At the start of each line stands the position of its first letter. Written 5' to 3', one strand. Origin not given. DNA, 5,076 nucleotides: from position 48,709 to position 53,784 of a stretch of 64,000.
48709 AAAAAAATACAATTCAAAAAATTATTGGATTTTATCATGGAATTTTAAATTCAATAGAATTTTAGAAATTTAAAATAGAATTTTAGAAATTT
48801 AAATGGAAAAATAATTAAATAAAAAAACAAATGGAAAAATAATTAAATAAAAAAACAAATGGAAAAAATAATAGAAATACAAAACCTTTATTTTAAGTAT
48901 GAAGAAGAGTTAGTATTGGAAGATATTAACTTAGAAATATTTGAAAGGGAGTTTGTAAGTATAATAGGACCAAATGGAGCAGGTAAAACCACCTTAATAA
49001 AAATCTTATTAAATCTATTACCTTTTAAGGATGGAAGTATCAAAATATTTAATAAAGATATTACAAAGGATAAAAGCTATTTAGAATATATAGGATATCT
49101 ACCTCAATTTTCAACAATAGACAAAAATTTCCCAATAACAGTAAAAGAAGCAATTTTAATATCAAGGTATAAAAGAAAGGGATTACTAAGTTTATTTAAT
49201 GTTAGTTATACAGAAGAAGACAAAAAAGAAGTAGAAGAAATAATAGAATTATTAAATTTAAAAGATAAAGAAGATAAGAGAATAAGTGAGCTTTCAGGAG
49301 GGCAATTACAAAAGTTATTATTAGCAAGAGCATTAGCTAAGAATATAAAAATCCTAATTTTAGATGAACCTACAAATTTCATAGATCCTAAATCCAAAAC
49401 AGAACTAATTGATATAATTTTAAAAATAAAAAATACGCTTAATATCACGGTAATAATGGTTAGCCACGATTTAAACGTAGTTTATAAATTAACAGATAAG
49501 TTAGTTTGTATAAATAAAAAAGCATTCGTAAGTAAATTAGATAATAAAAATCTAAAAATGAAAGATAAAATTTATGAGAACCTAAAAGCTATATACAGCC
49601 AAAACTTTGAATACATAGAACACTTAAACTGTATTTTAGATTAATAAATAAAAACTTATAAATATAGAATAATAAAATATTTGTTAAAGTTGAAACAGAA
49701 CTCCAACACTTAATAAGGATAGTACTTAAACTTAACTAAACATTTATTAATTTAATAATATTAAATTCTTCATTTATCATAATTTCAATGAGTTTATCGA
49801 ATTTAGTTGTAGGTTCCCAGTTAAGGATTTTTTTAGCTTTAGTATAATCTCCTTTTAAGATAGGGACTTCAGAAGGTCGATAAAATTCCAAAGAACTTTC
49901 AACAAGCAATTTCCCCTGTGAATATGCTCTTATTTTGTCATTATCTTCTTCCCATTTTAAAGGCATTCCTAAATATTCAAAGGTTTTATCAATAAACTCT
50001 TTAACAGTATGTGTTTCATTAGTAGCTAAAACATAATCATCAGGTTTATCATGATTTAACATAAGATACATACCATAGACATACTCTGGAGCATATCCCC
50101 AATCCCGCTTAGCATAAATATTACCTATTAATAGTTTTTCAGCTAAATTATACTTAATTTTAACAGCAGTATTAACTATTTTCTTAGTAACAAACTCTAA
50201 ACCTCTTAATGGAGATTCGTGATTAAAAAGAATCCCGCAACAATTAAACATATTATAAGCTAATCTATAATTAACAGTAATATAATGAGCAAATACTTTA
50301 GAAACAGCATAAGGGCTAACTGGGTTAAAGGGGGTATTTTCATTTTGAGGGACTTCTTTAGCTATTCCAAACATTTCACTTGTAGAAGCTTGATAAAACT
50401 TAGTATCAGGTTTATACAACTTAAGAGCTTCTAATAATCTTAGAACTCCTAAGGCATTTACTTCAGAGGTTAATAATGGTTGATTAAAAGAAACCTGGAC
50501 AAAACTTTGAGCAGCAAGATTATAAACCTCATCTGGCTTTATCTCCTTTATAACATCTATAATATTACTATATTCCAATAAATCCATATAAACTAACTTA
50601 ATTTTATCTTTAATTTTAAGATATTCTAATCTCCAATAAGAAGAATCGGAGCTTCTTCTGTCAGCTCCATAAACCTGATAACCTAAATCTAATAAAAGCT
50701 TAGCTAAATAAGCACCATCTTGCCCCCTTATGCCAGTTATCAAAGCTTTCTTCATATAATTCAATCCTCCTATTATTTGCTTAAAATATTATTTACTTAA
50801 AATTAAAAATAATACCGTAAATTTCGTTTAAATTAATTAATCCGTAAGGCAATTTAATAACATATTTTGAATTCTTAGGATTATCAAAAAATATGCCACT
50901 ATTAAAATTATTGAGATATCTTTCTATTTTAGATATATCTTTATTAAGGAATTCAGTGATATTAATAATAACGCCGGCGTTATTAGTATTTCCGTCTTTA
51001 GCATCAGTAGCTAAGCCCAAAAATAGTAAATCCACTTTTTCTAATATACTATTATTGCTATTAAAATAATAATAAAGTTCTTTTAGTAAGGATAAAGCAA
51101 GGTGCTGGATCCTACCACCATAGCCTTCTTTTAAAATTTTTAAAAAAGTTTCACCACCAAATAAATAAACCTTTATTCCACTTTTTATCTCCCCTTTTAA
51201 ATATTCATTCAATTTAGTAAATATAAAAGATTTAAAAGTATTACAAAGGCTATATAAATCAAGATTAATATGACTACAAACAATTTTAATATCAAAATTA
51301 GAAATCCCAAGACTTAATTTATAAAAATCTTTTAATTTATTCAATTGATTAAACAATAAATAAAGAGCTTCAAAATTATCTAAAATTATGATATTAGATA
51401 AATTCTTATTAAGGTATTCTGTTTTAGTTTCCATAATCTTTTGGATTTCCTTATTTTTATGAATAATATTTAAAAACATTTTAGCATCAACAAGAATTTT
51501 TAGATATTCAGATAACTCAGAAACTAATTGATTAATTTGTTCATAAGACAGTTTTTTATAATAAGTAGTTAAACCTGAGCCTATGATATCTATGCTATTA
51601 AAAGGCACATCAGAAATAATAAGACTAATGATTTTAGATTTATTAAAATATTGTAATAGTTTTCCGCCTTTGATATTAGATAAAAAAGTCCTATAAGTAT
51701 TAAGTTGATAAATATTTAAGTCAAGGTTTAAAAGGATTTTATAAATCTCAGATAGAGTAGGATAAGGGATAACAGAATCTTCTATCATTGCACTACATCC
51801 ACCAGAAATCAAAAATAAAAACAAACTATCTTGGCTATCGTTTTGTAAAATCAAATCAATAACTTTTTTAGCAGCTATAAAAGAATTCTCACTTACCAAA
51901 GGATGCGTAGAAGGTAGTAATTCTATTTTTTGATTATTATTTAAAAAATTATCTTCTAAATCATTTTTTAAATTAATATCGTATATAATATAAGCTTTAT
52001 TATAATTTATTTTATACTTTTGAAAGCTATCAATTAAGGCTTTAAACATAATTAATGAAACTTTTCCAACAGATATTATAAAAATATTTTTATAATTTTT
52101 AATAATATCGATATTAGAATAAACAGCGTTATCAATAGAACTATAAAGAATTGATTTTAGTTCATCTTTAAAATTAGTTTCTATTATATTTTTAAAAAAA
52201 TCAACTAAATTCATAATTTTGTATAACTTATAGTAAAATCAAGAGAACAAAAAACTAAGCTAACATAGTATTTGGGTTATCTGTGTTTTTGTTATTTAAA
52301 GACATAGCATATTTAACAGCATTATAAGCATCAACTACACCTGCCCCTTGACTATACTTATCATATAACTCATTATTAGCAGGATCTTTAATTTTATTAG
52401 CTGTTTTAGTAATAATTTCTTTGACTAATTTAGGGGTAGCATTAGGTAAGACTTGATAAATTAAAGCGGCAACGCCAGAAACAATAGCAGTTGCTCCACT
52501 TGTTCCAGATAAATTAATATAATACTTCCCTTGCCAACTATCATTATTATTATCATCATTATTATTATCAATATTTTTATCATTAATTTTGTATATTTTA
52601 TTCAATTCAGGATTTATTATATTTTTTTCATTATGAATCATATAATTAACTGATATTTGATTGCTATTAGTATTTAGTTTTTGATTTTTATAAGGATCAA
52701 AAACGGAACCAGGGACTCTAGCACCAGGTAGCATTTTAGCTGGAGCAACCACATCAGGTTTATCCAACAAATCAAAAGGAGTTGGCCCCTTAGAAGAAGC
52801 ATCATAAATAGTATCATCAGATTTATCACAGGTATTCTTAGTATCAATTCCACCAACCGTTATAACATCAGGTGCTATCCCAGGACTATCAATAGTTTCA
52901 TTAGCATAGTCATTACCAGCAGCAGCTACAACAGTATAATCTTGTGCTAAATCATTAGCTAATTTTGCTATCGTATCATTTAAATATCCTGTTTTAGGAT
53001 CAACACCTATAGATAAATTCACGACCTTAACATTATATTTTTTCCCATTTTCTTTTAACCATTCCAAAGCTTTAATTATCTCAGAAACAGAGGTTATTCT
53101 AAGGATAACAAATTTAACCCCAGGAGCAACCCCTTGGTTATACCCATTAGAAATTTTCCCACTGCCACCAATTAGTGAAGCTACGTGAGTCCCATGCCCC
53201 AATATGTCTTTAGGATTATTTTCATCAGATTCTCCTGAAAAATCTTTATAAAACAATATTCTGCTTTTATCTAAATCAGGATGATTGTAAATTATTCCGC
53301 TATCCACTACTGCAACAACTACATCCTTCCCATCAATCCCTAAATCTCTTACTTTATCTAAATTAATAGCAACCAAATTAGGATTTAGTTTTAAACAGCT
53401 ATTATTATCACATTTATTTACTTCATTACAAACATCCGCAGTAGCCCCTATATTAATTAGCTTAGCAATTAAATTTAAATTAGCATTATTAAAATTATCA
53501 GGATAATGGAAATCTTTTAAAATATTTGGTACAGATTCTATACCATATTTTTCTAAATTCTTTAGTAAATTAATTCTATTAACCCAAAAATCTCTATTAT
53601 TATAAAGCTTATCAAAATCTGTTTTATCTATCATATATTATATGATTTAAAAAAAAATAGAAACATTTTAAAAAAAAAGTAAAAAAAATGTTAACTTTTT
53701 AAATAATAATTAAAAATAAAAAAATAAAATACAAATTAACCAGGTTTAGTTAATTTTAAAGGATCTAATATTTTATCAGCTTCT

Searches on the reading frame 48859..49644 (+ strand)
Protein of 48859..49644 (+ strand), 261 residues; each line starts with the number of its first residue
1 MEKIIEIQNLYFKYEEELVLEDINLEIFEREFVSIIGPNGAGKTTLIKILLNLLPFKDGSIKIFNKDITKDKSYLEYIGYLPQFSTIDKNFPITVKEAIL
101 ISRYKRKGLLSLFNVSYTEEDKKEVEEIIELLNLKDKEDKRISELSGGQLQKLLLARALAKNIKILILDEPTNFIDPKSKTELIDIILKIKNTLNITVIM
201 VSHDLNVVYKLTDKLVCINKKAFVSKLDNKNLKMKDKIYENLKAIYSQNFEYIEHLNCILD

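Call 7: search_protein_families(library=pfam, proteins=[window:48859-49644:+])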
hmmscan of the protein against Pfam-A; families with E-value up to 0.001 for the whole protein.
window:48859-49644:+ (261 aa): 4 families
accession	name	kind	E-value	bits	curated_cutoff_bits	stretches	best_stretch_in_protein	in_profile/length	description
PF00005.33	ABC_tran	-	1.5e-32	113.5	25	1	20-173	1-137/137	ABC transporter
PF13304.12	AAA_21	-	1.1e-15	58.9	27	2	102-208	195-303/304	AAA domain, putative AbiEii toxin, Type IV TA system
PF02463.25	SMC_N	-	5.5e-10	39.5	40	1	28-220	22-213/220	RecF/RecN/SMC N terminal domain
PF13401.12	AAA_22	-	8.6e-08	33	27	1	29-201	4-121/130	AAA domain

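Call 9: find_encoding_contigs(protein=window:48859-49644:+, flank=10000, max_places=10)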
Protein window:48859-49644:+ (261 aa): 22 contigs read that carry it; 10 places shown.
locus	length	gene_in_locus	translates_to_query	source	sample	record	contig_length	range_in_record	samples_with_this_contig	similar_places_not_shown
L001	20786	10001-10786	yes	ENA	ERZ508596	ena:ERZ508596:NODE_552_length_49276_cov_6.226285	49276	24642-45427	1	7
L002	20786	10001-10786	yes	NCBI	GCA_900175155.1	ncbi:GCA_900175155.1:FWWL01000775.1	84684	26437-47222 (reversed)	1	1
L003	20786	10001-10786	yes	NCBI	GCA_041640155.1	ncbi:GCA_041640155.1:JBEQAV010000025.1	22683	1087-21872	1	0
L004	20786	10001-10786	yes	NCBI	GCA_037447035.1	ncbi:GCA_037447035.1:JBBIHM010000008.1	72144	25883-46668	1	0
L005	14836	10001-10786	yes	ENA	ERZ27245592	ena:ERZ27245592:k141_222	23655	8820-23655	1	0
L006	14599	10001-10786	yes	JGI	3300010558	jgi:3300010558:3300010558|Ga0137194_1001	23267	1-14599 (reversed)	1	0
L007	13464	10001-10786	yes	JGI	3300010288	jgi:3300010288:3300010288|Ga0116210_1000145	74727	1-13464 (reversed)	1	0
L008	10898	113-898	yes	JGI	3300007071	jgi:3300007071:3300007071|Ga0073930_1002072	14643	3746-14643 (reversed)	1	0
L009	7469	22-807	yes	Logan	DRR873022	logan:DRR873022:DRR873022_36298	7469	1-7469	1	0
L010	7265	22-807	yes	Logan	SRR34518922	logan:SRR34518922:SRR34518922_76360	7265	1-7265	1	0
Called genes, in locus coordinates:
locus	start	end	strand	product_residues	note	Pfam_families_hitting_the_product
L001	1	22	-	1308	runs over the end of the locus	PF05580:Peptidase_S55 (faint)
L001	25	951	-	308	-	PF01975:SurE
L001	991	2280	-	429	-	-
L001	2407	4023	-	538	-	PF00171:Aldedh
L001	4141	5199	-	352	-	PF01488:Shikimate_DH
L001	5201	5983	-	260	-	PF21711:DCTN5 (faint), PF25084:LbH_EIF2B (faint), PF25087:GMPPB_C (faint), PF00132:Hexapep, PF13720:Acetyltransf_11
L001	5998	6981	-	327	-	PF01408:GFO_IDH_MocA, PF03446:NAD_binding_2 (weak), PF02894:GFO_IDH_MocA_C, PF22725:GFO_IDH_MocA_C3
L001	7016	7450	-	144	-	PF22817:ApeP-like, PF07977:FabA, PF22818:ApeI-like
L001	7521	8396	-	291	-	PF00171:Aldedh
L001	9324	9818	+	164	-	-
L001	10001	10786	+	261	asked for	PF02463:SMC_N, PF00005:ABC_tran, PF13401:AAA_22 (weak), PF13304:AAA_21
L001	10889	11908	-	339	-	PF01370:Epimerase, PF04321:RmlD_sub_bind, PF16363:GDP_Man_Dehyd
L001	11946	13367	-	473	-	PF13660:DUF4147, PF05161:MOFRL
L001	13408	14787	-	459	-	PF00082:Peptidase_S8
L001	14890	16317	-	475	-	PF00206:Lyase_1, PF10415:FumaraseC_C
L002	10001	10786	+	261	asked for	PF02463:SMC_N, PF00005:ABC_tran, PF13401:AAA_22 (weak), PF13304:AAA_21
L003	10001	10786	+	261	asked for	PF02463:SMC_N, PF00005:ABC_tran, PF13401:AAA_22 (weak), PF13304:AAA_21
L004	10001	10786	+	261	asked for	PF02463:SMC_N, PF00005:ABC_tran, PF13401:AAA_22 (weak), PF13304:AAA_21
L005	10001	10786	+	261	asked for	PF02463:SMC_N, PF00005:ABC_tran, PF13401:AAA_22 (weak), PF13304:AAA_21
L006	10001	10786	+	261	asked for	PF02463:SMC_N, PF00005:ABC_tran, PF13401:AAA_22 (weak), PF13304:AAA_21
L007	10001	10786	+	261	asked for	PF02463:SMC_N, PF00005:ABC_tran, PF13401:AAA_22 (weak), PF13304:AAA_21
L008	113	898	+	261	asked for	PF02463:SMC_N, PF00005:ABC_tran, PF13401:AAA_22 (weak), PF13304:AAA_21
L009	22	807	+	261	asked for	PF02463:SMC_N, PF00005:ABC_tran, PF13401:AAA_22 (weak), PF13304:AAA_21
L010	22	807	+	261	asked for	PF02463:SMC_N, PF00005:ABC_tran, PF13401:AAA_22 (weak), PF13304:AAA_21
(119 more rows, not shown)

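Call 15: find_homologous_proteins(query=window:48859-49644:+)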
Query window:48859-49644:+ (261 aa): 7978 proteins with E <= 0.001 among 8000 candidates; the best 120 are listed.
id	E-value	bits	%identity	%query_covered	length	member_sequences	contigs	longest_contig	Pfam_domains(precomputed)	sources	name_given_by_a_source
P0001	2.2e-156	537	100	100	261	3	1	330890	PF00005.34,PF13401.13,PF02463.26,PF13304.13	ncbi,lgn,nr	ncbi:MAG: metal ABC transporter ATP-binding protein [bacterium]|nr:metal ABC transporter ATP-binding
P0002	3.6e-143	494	90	100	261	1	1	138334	PF00005.34,PF13401.13,PF02463.26,PF13304.13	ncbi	-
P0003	1.3e-126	440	80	100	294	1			PF00005.34,PF13401.13,PF02463.26,PF13304.13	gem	-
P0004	2.3e-126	439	80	100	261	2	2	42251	PF00005.34,PF13401.13,PF02463.26,PF13304.13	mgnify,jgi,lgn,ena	mgnify:FL=1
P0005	4.1e-126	438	80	100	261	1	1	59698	PF00005.34,PF13401.13,PF02463.26,PF13304.13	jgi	jgi:zinc transport system ATP-binding protein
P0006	5.3e-126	437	80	100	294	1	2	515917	PF00005.34,PF13401.13,PF02463.26,PF13304.13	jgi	jgi:zinc transport system ATP-binding protein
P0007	4.0e-125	435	80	100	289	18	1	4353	PF00005.34,PF13401.13,PF02463.26,PF13304.13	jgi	jgi:zinc transport system ATP-binding protein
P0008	5.4e-125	434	79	100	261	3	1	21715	PF00005.34,PF13401.13,PF02463.26,PF13304.13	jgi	jgi:zinc transport system ATP-binding protein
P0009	1.9e-124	432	80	100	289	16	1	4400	PF00005.34,PF13401.13,PF02463.26,PF13304.13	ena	-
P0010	3.4e-123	428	78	100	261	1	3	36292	PF00005.34,PF13401.13,PF02463.26,PF13304.13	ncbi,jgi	ncbi:MAG: metal ABC transporter ATP-binding protein [bacterium]|jgi:zinc transport system ATP-bindin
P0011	1.1e-121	423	78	100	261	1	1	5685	PF00005.34,PF13401.13,PF02463.26,PF13304.13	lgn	-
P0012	1.9e-117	409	74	100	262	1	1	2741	PF00005.34,PF13401.13,PF02463.26,PF13304.13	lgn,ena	-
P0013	1.7e-50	190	41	92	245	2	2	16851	PF00005.34,PF02463.26,PF13304.13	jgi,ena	jgi:zinc transport system ATP-binding protein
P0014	9.0e-50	188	42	98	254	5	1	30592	PF00005.34,PF02463.26,PF13304.13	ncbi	-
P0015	2.0e-49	187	38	97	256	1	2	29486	PF00005.34,PF02463.26,PF13304.13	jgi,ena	-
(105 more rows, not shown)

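Call 16: find_encoding_contigs(protein=P0002, flank=6000, max_places=3)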
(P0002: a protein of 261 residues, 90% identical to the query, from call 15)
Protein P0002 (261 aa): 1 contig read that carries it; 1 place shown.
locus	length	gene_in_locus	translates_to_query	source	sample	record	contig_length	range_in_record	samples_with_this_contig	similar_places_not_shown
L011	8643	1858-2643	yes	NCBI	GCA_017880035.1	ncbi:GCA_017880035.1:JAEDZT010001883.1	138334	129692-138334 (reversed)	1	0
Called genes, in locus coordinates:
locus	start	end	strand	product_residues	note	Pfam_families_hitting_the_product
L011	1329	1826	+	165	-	-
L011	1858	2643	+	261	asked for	PF00005:ABC_tran, PF02463:SMC_N, PF13401:AAA_22 (weak), PF13304:AAA_21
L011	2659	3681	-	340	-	PF01370:Epimerase, PF04321:RmlD_sub_bind, PF16363:GDP_Man_Dehyd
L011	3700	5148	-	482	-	PF13660:DUF4147, PF05161:MOFRL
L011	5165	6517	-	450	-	PF00082:Peptidase_S8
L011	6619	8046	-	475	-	PF00206:Lyase_1, PF10415:FumaraseC_C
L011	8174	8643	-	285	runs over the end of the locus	PF00491:Arginase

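Call 17: find_encoding_contigs(protein=P0006, flank=6000, max_places=3)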
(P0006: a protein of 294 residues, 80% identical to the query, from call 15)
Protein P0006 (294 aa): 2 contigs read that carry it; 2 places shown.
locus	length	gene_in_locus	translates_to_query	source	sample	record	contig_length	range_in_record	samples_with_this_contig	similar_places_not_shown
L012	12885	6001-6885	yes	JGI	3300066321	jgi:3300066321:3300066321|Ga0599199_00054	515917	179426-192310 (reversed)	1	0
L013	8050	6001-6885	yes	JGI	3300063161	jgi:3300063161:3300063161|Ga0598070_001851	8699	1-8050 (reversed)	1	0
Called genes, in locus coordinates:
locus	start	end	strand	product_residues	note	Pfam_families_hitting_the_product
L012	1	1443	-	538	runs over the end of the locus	PF00171:Aldedh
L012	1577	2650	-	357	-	PF01488:Shikimate_DH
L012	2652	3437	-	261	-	PF21711:DCTN5 (faint), PF25084:LbH_EIF2B (faint), PF25087:GMPPB_C (faint), PF00132:Hexapep (weak), PF13720:Acetyltransf_11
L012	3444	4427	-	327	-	PF01408:GFO_IDH_MocA, PF03446:NAD_binding_2 (weak), PF02894:GFO_IDH_MocA_C (weak), PF22725:GFO_IDH_MocA_C3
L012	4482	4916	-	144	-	PF22817:ApeP-like, PF07977:FabA, PF22818:ApeI-like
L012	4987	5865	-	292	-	PF00171:Aldedh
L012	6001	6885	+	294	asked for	PF02463:SMC_N (weak), PF00005:ABC_tran, PF13401:AAA_22 (weak), PF13304:AAA_21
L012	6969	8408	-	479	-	PF13660:DUF4147, PF05161:MOFRL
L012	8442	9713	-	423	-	PF00082:Peptidase_S8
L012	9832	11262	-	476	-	PF00206:Lyase_1, PF10415:FumaraseC_C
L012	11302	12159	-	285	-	PF00491:Arginase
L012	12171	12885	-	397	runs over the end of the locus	-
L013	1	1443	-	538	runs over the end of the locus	PF00171:Aldedh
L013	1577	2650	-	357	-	PF01488:Shikimate_DH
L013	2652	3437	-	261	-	PF21711:DCTN5 (faint), PF25084:LbH_EIF2B (faint), PF25087:GMPPB_C (faint), PF00132:Hexapep (weak), PF13720:Acetyltransf_11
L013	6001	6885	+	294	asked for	PF02463:SMC_N (weak), PF00005:ABC_tran, PF13401:AAA_22 (weak), PF13304:AAA_21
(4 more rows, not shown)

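Call 18: find_encoding_contigs(protein=P0010, flank=6000, max_places=3)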
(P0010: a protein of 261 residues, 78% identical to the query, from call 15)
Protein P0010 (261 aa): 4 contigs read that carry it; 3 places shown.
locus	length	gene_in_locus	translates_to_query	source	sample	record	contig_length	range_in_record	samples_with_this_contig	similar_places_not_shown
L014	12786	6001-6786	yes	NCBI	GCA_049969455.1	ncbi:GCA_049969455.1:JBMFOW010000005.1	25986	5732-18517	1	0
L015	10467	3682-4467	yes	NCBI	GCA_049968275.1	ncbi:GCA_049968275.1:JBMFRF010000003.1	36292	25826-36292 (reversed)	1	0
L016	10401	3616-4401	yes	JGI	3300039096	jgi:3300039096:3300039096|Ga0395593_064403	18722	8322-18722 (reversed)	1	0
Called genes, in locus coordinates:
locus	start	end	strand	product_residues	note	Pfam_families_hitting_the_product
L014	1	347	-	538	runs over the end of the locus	PF00171:Aldedh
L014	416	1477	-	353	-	PF01488:Shikimate_DH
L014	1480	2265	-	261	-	PF21711:DCTN5 (faint), PF25084:LbH_EIF2B (faint), PF25087:GMPPB_C (faint), PF00132:Hexapep, PF13720:Acetyltransf_11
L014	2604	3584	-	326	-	PF01408:GFO_IDH_MocA, PF03446:NAD_binding_2 (faint), PF22725:GFO_IDH_MocA_C3, PF02894:GFO_IDH_MocA_C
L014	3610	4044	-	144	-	PF22817:ApeP-like, PF07977:FabA, PF22818:ApeI-like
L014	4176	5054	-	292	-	PF00171:Aldedh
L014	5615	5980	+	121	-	-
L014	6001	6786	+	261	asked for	PF02463:SMC_N (weak), PF00005:ABC_tran, PF13401:AAA_22 (weak), PF13304:AAA_21 (weak)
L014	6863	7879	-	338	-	PF01370:Epimerase, PF04321:RmlD_sub_bind, PF16363:GDP_Man_Dehyd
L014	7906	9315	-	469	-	PF13660:DUF4147, PF05161:MOFRL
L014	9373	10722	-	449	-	PF00082:Peptidase_S8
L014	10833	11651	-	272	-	-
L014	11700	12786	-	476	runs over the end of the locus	PF00206:Lyase_1, PF10415:FumaraseC_C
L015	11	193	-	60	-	-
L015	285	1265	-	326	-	PF01408:GFO_IDH_MocA, PF03446:NAD_binding_2 (faint), PF22725:GFO_IDH_MocA_C3, PF02894:GFO_IDH_MocA_C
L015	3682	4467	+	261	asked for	PF02463:SMC_N (weak), PF00005:ABC_tran, PF13401:AAA_22 (weak), PF13304:AAA_21 (weak)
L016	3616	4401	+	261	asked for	PF02463:SMC_N (weak), PF00005:ABC_tran, PF13401:AAA_22 (weak), PF13304:AAA_21 (weak)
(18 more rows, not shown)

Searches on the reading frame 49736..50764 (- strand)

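Call 7: search_protein_families(library=pfam, proteins=[window:49736-50764:-])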
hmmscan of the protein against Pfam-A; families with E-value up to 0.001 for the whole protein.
window:49736-50764:- (342 aa): 3 families
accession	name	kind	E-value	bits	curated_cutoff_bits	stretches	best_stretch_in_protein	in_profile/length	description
PF16363.11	GDP_Man_Dehyd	-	4.1e-125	418.1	27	1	8-329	1-332/332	GDP-mannose 4,6 dehydratase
PF01370.27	Epimerase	-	1.5e-60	205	20.9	1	7-247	1-240/240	NAD dependent epimerase/dehydratase family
PF04321.23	RmlD_sub_bind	-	5.3e-10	39.3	27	1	6-157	2-130/287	RmlD substrate binding domain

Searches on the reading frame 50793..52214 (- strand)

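Call 7: search_protein_families(library=pfam, proteins=[window:50793-52214:-])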
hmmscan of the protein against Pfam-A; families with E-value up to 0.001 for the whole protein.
window:50793-52214:- (473 aa): 2 families
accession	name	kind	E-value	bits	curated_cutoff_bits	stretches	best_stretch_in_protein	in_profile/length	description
PF13660.11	DUF4147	-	2.3e-35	122.6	23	1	38-229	36-215/234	Domain of unknown function (DUF4147)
PF05161.18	MOFRL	-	2.3e-13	50.7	28.3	1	349-447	2-92/106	MOFRL family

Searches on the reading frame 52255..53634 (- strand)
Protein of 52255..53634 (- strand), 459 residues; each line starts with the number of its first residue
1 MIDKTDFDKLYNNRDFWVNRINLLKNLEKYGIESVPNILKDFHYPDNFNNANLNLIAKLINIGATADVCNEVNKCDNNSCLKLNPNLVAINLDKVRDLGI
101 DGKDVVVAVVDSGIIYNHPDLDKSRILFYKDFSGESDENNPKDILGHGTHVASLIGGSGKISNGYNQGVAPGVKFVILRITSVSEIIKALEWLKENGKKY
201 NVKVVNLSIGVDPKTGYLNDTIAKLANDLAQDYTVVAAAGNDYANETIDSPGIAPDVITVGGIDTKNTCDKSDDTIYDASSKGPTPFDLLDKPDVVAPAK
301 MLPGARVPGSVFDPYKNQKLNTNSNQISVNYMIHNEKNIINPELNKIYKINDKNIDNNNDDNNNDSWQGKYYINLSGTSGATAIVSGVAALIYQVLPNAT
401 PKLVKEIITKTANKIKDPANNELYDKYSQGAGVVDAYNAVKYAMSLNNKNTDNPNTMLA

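Call 7: search_protein_families(library=pfam, proteins=[window:52255-53634:-])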
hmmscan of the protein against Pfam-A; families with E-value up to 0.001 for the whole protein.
window:52255-53634:- (459 aa): 1 family
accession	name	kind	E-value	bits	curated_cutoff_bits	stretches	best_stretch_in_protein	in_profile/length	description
PF00082.27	Peptidase_S8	-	1.2e-47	163.1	21.8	1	102-423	1-284/288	Subtilase family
